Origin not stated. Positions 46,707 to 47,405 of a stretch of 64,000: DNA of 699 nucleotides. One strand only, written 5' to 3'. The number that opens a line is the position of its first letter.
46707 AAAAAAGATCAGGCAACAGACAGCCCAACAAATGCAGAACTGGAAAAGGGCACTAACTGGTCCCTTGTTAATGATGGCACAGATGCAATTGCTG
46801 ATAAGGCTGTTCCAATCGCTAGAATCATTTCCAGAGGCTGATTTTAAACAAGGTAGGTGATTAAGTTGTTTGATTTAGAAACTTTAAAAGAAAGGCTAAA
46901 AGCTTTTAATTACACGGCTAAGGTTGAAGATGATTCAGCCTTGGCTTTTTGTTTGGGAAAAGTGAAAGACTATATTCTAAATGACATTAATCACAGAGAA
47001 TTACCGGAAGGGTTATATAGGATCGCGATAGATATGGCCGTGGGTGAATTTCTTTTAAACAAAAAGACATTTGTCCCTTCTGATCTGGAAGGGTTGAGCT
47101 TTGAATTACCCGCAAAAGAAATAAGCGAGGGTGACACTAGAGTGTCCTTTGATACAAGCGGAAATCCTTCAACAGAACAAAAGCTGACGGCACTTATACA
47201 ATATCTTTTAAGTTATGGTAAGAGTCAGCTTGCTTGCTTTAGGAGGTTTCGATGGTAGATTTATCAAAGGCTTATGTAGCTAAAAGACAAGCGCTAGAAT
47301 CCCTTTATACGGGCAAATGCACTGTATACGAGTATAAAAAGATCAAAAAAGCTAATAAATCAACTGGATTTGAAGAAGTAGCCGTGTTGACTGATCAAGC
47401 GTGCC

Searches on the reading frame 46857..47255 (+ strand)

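Call 51: search_protein_families(library=pfam, alignment_id=A3, max_evalue=0.0001)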
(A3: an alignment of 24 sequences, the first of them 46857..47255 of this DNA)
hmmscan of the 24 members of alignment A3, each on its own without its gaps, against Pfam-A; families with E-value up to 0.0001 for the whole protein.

A. member 1, window:46857-47255:+ (133 aa): 0 families

B. families by the number of members that match (of 24 scanned): 20 families
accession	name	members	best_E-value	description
PF01476.26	LysM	2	2.3e-37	LysM domain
PF24032.1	YQBQ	1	1.5e-119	YQBQ-like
PF04865.19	Baseplate_J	1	3.4e-55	Baseplate J-like protein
PF09393.16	DUF2001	1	4.7e-54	Phage tail tube protein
PF20155.4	TMP_3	1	4.3e-48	Tape measure protein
PF08890.17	Phage_TAC_5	1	4.4e-47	Phage XkdN-like tail assembly chaperone protein, TAC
PF20765.3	Phage_tail_terminator_8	1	7.8e-34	Phage tail terminator protein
PF10934.14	Sheath_initiator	1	5.5e-32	Contractile injection system sheath initiator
PF04984.19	Phage_sheath_1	1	9.4e-30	Phage tail sheath protein subtilisin-like domain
PF01183.26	Glyco_hydro_25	1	8e-28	Glycosyl hydrolases family 25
PF17482.7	Phage_sheath_1C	1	2.7e-25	Phage tail sheath C-terminal domain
PF10844.13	DUF2577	1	8.2e-21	Protein of unknown function (DUF2577)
PF23473.1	LysM3_LYK4_5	1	1.8e-17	LYK4/5 LysM3 domain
PF16079.10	Phage_holin_5_2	1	2.5e-16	Phage holin family Hol44, in holin superfamily V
PF17481.7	Phage_sheath_domII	1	3.8e-13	Phage tail sheath protein beta-sandwich domain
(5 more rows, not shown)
